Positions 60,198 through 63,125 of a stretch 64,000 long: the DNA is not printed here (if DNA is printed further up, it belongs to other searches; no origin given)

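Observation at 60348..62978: Replicative helicase DnaB split by a 427-aa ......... intein at the canonical P-loop-domain site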

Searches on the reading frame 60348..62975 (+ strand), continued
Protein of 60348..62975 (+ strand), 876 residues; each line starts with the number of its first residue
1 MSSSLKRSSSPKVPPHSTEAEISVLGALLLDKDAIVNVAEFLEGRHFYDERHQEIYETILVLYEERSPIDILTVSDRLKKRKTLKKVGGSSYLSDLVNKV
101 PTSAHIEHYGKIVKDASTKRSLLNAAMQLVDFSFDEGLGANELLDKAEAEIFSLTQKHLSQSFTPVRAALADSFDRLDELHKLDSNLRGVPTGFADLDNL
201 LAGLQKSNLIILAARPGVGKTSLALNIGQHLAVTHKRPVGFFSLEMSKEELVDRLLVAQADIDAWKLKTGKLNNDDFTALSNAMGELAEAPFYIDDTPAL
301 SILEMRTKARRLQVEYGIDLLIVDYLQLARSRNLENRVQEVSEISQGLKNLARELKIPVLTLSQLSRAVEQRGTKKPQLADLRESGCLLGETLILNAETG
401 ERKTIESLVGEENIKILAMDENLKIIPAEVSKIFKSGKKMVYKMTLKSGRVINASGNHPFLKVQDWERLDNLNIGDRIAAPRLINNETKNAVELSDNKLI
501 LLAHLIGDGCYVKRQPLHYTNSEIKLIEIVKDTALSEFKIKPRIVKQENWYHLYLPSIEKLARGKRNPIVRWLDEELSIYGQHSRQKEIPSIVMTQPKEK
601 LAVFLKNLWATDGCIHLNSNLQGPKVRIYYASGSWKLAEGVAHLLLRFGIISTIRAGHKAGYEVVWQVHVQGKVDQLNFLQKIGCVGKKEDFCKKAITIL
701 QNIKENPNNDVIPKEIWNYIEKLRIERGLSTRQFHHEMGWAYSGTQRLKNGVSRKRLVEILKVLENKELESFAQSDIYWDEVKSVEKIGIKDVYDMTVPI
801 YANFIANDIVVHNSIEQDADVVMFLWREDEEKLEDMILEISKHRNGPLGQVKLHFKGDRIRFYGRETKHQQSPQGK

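Call 8: find_homologous_proteins(query=window:60348-62975:+, max_evalue=1e-10)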
Query window:60348-62975:+ (876 aa): 7917 proteins with E <= 1e-10 among 8000 candidates; the best 120 are listed.
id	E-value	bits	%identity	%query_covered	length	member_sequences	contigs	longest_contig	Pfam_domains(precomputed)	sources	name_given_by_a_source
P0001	0.0e+0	1954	100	100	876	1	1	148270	PF03796.22,PF14528.12,PF00772.27,PF13481.13,PF14890.12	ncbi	-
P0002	0.0e+0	1417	65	75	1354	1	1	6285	PF03796.22,PF14528.12,PF00772.27,PF13481.13,PF14890.12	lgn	-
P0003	0.0e+0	1383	61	74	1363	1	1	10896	PF03796.22,PF14528.12,PF00772.27,PF13481.13,PF14890.12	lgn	-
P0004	0.0e+0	1380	71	98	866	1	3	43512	PF06745.20,PF03796.22,PF14528.12,PF00772.27,PF13481.13,PF14890.12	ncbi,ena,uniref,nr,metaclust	ncbi:MAG: Replicative DNA helicase [Candidatus Woesebacteria bacterium GW2011_GWB1_38_5b]|uniref:Rep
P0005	0.0e+0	1368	70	98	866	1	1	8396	PF06745.20,PF03796.22,PF14528.12,PF00772.27,PF13481.13,PF14890.12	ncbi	-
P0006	0.0e+0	1342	72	95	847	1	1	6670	PF06745.20,PF03796.22,PF14528.12,PF00772.27,PF13481.13,PF14890.12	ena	-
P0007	0.0e+0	1340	69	98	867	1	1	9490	PF06745.20,PF03796.22,PF14528.12,PF00772.27,PF13481.13,PF14890.12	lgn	-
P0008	0.0e+0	1332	68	98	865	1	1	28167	PF06745.20,PF03796.22,PF14528.12,PF00772.27,PF13481.13,PF14890.12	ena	-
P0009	0.0e+0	1330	68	98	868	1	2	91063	PF06745.20,PF03796.22,PF14528.12,PF00772.27,PF13481.13,PF14890.12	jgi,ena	jgi:replicative DNA helicase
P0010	0.0e+0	1329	69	98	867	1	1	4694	PF06745.20,PF03796.22,PF14528.12,PF00772.27,PF13481.13,PF14890.12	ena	-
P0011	0.0e+0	1329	69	98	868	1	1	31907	PF06745.20,PF03796.22,PF14528.12,PF00772.27,PF13481.13,PF14890.12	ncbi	-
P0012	0.0e+0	1317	66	99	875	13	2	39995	PF06745.20,PF03796.22,PF14528.12,PF00772.27,PF13481.13,PF14890.12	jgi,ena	-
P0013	0.0e+0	1315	67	99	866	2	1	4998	PF03796.22,PF14528.12,PF00772.27,PF13481.13,PF14890.12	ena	-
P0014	0.0e+0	1311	68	98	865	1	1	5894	PF06745.20,PF03796.22,PF14528.12,PF00772.27,PF13481.13,PF14890.12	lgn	-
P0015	0.0e+0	1303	66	99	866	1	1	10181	PF03796.22,PF14528.12,PF00772.27,PF13481.13,PF14890.12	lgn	-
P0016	0.0e+0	1302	67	99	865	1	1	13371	PF06745.20,PF03796.22,PF14528.12,PF00772.27,PF13481.13,PF14890.12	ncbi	ncbi:MAG: replicative DNA helicase [Patescibacteria group bacterium]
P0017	0.0e+0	1302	67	98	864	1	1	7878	PF06745.20,PF03796.22,PF14528.12,PF00772.27,PF13481.13,PF14890.12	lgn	-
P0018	0.0e+0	1301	67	99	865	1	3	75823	PF06745.20,PF03796.22,PF14528.12,PF00772.27,PF13481.13,PF14890.12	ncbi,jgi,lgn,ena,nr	ncbi:replicative DNA helicase [Patescibacteria group bacterium]|nr:replicative DNA helicase [Patesci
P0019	0.0e+0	1299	66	98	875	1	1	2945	PF06745.20,PF03796.22,PF14528.12,PF00772.27,PF13481.13,PF14890.12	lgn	-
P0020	0.0e+0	1298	67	98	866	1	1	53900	PF06745.20,PF03796.22,PF14528.12,PF00772.27,PF13481.13,PF14890.12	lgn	-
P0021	0.0e+0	1294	66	99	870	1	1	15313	PF03796.22,PF14528.12,PF00772.27,PF13481.13,PF14890.12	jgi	-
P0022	0.0e+0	1292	67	99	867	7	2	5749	PF03796.22,PF14528.12,PF00772.27,PF13481.13,PF14890.12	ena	-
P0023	0.0e+0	1292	66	98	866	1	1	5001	PF06745.20,PF03796.22,PF14528.12,PF00772.27,PF13481.13,PF14890.12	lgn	-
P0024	0.0e+0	1292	66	98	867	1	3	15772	PF03796.22,PF14528.12,PF00772.27,PF13481.13,PF14890.12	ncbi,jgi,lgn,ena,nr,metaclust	ncbi:hypothetical protein AMJ51_01010 [Microgenomates bacterium DG_75]|nr:MAG: hypothetical protein 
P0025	0.0e+0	1289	66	99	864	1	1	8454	PF03796.22,PF14528.12,PF00772.27,PF13481.13,PF14890.12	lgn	-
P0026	0.0e+0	1288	67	98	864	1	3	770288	PF03796.22,PF14528.12,PF00772.27,PF13481.13,PF14890.12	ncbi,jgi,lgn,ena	-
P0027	0.0e+0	1288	67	99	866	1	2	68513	PF06745.20,PF03796.22,PF14528.12,PF00772.27,PF13481.13,PF20720.4,PF14890.12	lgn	-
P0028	0.0e+0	1285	65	99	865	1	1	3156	PF03796.22,PF14528.12,PF00772.27,PF13481.13,PF14890.12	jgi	-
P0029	0.0e+0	1284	66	99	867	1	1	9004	PF03796.22,PF14528.12,PF00772.27,PF13481.13,PF14890.12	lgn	-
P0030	0.0e+0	1281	66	98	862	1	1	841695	PF03796.22,PF14528.12,PF00772.27,PF13481.13,PF20720.4,PF14890.12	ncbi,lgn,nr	ncbi:MAG: replicative DNA helicase [bacterium]|nr:MAG: replicative DNA helicase [bacterium]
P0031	0.0e+0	1280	66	98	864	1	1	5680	PF03796.22,PF14528.12,PF00772.27,PF13481.13,PF14890.12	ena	-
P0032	0.0e+0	1278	66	98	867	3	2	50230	PF06745.20,PF03796.22,PF14528.12,PF00772.27,PF13481.13,PF14890.12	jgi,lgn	-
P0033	0.0e+0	1240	65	98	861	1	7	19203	PF03796.22,PF14528.12,PF00772.27,PF13481.13,PF14890.12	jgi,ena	-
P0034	0.0e+0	1237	64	98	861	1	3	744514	PF03796.22,PF14528.12,PF00772.27,PF13481.13,PF14890.12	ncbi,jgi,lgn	-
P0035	0.0e+0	1223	63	98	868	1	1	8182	PF03796.22,PF14528.12,PF00772.27,PF13481.13,PF14890.12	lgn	-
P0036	0.0e+0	1223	66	95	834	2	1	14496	PF03796.22,PF14528.12,PF00772.27,PF13481.13,PF14890.12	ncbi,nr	ncbi:MAG: replicative DNA helicase, partial [Candidatus Woesebacteria bacterium]|nr:replicative DNA 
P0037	0.0e+0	1208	64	98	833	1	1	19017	PF03796.22,PF14528.12,PF00772.27,PF13481.13,PF20720.4,PF14890.12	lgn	-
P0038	0.0e+0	1189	61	98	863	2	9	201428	PF03796.22,PF14528.12,PF00772.27,PF13481.13,PF14890.12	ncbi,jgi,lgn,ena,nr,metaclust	ncbi:MAG TPA: replicative DNA helicase [Candidatus Pacebacteria bacterium]|nr:MAG: Replicative DNA h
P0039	0.0e+0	1177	63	93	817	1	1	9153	PF03796.22,PF14528.12,PF00772.27,PF13481.13,PF14890.12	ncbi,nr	ncbi:MAG: replicative DNA helicase [Candidatus Chisholmbacteria bacterium]|nr:replicative DNA helica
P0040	0.0e+0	1157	60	98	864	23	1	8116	PF03796.22,PF14528.12,PF00772.27,PF13481.13,PF14890.12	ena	-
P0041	0.0e+0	1154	60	98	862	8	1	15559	PF03796.22,PF14528.12,PF00772.27,PF13481.13,PF14890.12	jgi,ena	-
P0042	0.0e+0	1139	60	98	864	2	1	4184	PF03796.22,PF14528.12,PF00772.27,PF13481.13,PF14890.12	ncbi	-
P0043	0.0e+0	1135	60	97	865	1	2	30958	PF03796.22,PF14528.12,PF00772.27,PF13481.13,PF14890.12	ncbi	-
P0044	0.0e+0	1131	58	99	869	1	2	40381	PF06745.20,PF03796.22,PF14528.12,PF00772.27,PF13481.13,PF14890.12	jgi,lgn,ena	-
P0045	0.0e+0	1123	59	98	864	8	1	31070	PF03796.22,PF14528.12,PF00772.27,PF13481.13,PF14890.12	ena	-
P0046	0.0e+0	1123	59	98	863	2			PF03796.22,PF14528.12,PF00772.27,PF13481.13,PF14890.12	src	-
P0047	0.0e+0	1113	58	98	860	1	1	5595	PF03796.22,PF14528.12,PF00772.27,PF13481.13,PF14890.12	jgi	-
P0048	0.0e+0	1111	59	98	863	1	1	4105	PF03796.22,PF14528.12,PF00772.27,PF13481.13,PF14890.12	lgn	-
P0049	0.0e+0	1111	58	98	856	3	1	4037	PF03796.22,PF14528.12,PF00772.27,PF13481.13,PF14890.12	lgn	-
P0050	0.0e+0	1110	59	98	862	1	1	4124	PF03796.22,PF14528.12,PF00772.27,PF13481.13,PF14890.12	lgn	-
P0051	0.0e+0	1109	51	75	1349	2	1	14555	PF03796.22,PF01381.29,PF14528.12,PF00772.27,PF13481.13,PF14890.12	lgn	-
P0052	0.0e+0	1109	66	74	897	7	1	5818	PF03796.22,PF14528.12,PF13481.13,PF14890.12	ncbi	ncbi:MAG: DnaB-like helicase C-terminal domain-containing protein, partial [Patescibacteria group ba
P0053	0.0e+0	1105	57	98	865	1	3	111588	PF03796.22,PF14528.12,PF00772.27,PF13481.13,PF14890.12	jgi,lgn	-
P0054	0.0e+0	1104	58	98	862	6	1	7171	PF03796.22,PF14528.12,PF00772.27,PF13481.13,PF14890.12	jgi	-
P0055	0.0e+0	1100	70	56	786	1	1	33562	PF03796.22,PF14528.12,PF00772.27,PF13481.13,PF20720.4,PF14890.12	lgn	-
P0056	0.0e+0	1099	59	98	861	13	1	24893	PF06745.20,PF03796.22,PF14528.12,PF00772.27,PF13481.13,PF14890.12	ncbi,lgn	-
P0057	0.0e+0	1094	58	98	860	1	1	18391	PF03796.22,PF14528.12,PF00772.27,PF13481.13,PF14890.12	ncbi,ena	-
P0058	0.0e+0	1088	58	98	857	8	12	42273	PF06745.20,PF03796.22,PF14528.12,PF00772.27,PF13481.13,PF14890.12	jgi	-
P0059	0.0e+0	1085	59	98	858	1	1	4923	PF03796.22,PF14528.12,PF00772.27,PF13481.13,PF14890.12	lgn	-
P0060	0.0e+0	1085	59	98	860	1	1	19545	PF03796.22,PF14528.12,PF00772.27,PF13481.13,PF14890.12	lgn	-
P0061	0.0e+0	1071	57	98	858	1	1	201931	PF03796.22,PF14528.12,PF00772.27,PF13481.13,PF14890.12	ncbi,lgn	ncbi:MAG: replicative DNA helicase [Patescibacteria group bacterium]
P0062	0.0e+0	1069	59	98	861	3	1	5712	PF03796.22,PF14528.12,PF00772.27,PF13481.13,PF14890.12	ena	-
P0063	0.0e+0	1067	57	98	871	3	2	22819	PF03796.22,PF14528.12,PF00772.27,PF13481.13,PF14890.12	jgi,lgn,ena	-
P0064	0.0e+0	1063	58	98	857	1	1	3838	PF03796.22,PF14528.12,PF00772.27,PF13481.13,PF14890.12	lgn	-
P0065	0.0e+0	1062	57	98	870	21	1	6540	PF03796.22,PF14528.12,PF00772.27,PF13481.13,PF14890.12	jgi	-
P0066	0.0e+0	1060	55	99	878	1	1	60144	PF06745.20,PF03796.22,PF14528.12,PF00772.27,PF13481.13,PF14890.12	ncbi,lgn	-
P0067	0.0e+0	1059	57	98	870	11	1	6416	PF03796.22,PF14528.12,PF00772.27,PF13481.13,PF14890.12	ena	-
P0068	0.0e+0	1052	57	98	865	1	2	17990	PF06745.20,PF03796.22,PF14528.12,PF00772.27,PF13481.13,PF14890.12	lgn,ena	-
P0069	0.0e+0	1050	56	98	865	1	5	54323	PF03796.22,PF14528.12,PF00772.27,PF13481.13,PF14890.12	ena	-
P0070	0.0e+0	1048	58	98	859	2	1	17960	PF03796.22,PF14528.12,PF00772.27,PF13481.13,PF14890.12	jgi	-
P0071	0.0e+0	1047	56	97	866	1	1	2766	PF06745.20,PF03796.22,PF14528.12,PF00772.27,PF13481.13,PF14890.12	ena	-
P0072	0.0e+0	1043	54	98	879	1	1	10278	PF03796.22,PF14528.12,PF00772.27,PF13481.13,PF14890.12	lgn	-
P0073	0.0e+0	1041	57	97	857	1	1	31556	PF03796.22,PF14528.12,PF00772.27,PF13481.13,PF14890.12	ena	-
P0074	0.0e+0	1036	56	98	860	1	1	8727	PF03796.22,PF14528.12,PF00772.27,PF13481.13,PF14890.12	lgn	-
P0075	0.0e+0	1031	48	75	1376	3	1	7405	PF03796.22,PF14528.12,PF00772.27,PF14890.12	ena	-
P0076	0.0e+0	1030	48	78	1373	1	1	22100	PF03796.22,PF14528.12,PF00772.27,PF14890.12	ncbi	-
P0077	0.0e+0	1021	66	75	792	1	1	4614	PF03796.22,PF14528.12,PF14890.12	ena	-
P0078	0.0e+0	1017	54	98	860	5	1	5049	PF03796.22,PF14528.12,PF00772.27,PF13481.13,PF14890.12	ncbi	-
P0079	0.0e+0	1013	55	98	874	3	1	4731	PF03796.22,PF14528.12,PF00772.27,PF13481.13,PF14890.12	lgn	-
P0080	1.8e-298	1010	55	97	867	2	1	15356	PF03796.22,PF14528.12,PF00772.27,PF13481.13,PF14890.12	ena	-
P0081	8.3e-294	995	53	97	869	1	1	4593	PF03796.22,PF14528.12,PF00772.27,PF13481.13,PF14890.12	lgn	-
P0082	1.5e-292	991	54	98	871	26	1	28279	PF03796.22,PF14528.12,PF00772.27,PF13481.13,PF14890.12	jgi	-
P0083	2.5e-292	990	53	98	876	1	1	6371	PF03796.22,PF14528.12,PF00772.27,PF13481.13,PF14890.12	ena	-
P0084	1.1e-290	985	54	99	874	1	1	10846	PF03796.22,PF14528.12,PF00772.27,PF13481.13,PF14890.12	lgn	-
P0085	2.8e-290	983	55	97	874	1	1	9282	PF06745.20,PF03796.22,PF14528.12,PF00772.27,PF13481.13,PF14890.12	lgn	-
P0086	8.6e-290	982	52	98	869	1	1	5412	PF03796.22,PF14528.12,PF00772.27,PF13481.13,PF14890.12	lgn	-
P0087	1.1e-289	981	59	56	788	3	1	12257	PF03796.22,PF14528.12,PF00772.27,PF13481.13,PF14890.12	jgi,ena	-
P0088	1.2e-289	981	54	98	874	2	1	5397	PF03796.22,PF14528.12,PF00772.27,PF13481.13,PF14890.12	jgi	jgi:replicative DNA helicase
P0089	1.4e-287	974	53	97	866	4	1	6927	PF06745.20,PF03796.22,PF14528.12,PF00772.27,PF13481.13,PF14890.12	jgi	-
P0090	1.5e-287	974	53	97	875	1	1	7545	PF03796.22,PF14528.12,PF00772.27,PF13481.13,PF14890.12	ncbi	-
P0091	2.9e-287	973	54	98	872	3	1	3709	PF03796.22,PF14528.12,PF00772.27,PF13481.13,PF14890.12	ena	-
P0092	2.2e-286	970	52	98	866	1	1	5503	PF03796.22,PF14528.12,PF00772.27,PF13481.13,PF14890.12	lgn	-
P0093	5.4e-286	969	52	97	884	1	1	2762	PF03796.22,PF14528.12,PF00772.27,PF13481.13,PF14890.12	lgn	-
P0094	8.4e-286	969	51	99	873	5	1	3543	PF03796.22,PF14528.12,PF00772.27,PF13481.13,PF14890.12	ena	-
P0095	1.3e-285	968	52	98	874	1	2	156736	PF03796.22,PF14528.12,PF00772.27,PF13481.13,PF14890.12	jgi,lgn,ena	-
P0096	2.3e-285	967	50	99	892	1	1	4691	PF03796.22,PF14528.12,PF00772.27,PF13481.13,PF14890.12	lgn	-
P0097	7.1e-285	965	53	99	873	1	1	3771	PF03796.22,PF14528.12,PF00772.27,PF13481.13,PF20720.4,PF14890.12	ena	-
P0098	2.0e-284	964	54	98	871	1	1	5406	PF03796.22,PF14528.12,PF00772.27,PF13481.13,PF14890.12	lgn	-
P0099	4.3e-284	963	51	98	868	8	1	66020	PF03796.22,PF14528.12,PF00772.27,PF13481.13,PF14890.12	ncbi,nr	ncbi:MAG: replicative DNA helicase [Patescibacteria group bacterium]|nr:replicative DNA helicase [Pa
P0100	1.1e-283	962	52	98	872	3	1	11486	PF03796.22,PF14528.12,PF00772.27,PF13481.13,PF14890.12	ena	-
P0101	2.4e-283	960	53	98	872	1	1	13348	PF03796.22,PF14528.12,PF00772.27,PF13481.13,PF20720.4,PF14890.12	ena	-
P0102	3.6e-283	960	53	99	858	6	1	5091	PF03796.22,PF14528.12,PF00772.27,PF13481.13,PF14890.12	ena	-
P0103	1.2e-282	958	52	99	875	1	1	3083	PF03796.22,PF14528.12,PF00772.27,PF13481.13,PF14890.12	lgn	-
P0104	1.0e-281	955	53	98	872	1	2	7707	PF03796.22,PF14528.12,PF00772.27,PF13481.13,PF14890.12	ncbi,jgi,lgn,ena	-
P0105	1.2e-281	955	53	98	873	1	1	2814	PF03796.22,PF14528.12,PF00772.27,PF13481.13,PF14890.12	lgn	-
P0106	1.3e-281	955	73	55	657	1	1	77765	PF06745.20,PF03796.22,PF00772.27,PF13481.13,PF14890.12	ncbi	ncbi:replicative DNA helicase [Patescibacteria group bacterium]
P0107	1.8e-281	954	51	98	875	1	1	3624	PF03796.22,PF14528.12,PF00772.27,PF13481.13,PF14890.12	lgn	-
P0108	4.3e-281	953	51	98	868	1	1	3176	PF03796.22,PF14528.12,PF00772.27,PF13481.13,PF14890.12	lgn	-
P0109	5.1e-281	953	54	96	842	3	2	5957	PF03796.22,PF14528.12,PF00772.27,PF13481.13,PF14890.12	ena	-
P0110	5.5e-281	953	50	97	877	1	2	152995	PF03796.22,PF14528.12,PF00772.27,PF13481.13,PF14890.12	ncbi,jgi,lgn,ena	ncbi:MAG: replicative DNA helicase [Patescibacteria group bacterium]|jgi:replicative DNA helicase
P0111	1.0e-279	948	52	98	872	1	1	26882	PF03796.22,PF14528.12,PF00772.27,PF13481.13,PF20720.4,PF14890.12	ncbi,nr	ncbi:Replicative DNA helicase [Candidatus Roizmanbacteria bacterium]|nr:Replicative DNA helicase [Ca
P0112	1.1e-279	948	52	98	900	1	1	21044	PF03796.22,PF14528.12,PF00772.27,PF13481.13,PF14890.12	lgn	-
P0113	1.3e-279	948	52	98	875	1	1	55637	PF03796.22,PF14528.12,PF00772.27,PF13481.13,PF14890.12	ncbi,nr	ncbi:MAG: replicative DNA helicase [Candidatus Berkelbacteria bacterium]|nr:replicative DNA helicase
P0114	1.4e-279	948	53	98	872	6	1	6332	PF03796.22,PF14528.12,PF00772.27,PF13481.13,PF14890.12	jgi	-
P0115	2.9e-278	944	51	98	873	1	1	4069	PF03796.22,PF14528.12,PF00772.27,PF13481.13,PF14890.12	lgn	-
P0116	5.2e-278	943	49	97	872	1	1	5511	PF03796.22,PF14528.12,PF00772.27,PF13481.13,PF14890.12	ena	-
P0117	1.1e-277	942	53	98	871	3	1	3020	PF03796.22,PF14528.12,PF00772.27,PF13481.13,PF14890.12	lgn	-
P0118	4.8e-277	940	45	74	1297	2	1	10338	PF03796.22,PF14528.12,PF00772.27,PF13481.13,PF14890.12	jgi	-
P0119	5.1e-277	940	52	99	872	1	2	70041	PF03796.22,PF14528.12,PF00772.27,PF13481.13,PF14890.12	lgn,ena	-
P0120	9.6e-277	939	51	98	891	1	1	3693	PF03796.22,PF14528.12,PF00772.27,PF13481.13,PF14890.12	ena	-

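Call 10: list_cluster_members(proteins=[P0001])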
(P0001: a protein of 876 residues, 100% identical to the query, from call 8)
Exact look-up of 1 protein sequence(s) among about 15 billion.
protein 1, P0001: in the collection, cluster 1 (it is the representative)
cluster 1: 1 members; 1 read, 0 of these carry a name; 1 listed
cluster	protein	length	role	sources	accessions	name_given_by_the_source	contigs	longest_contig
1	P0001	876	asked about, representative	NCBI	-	-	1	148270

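Call 23: find_encoding_contigs(protein=P0001, flank=3000, max_places=3)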
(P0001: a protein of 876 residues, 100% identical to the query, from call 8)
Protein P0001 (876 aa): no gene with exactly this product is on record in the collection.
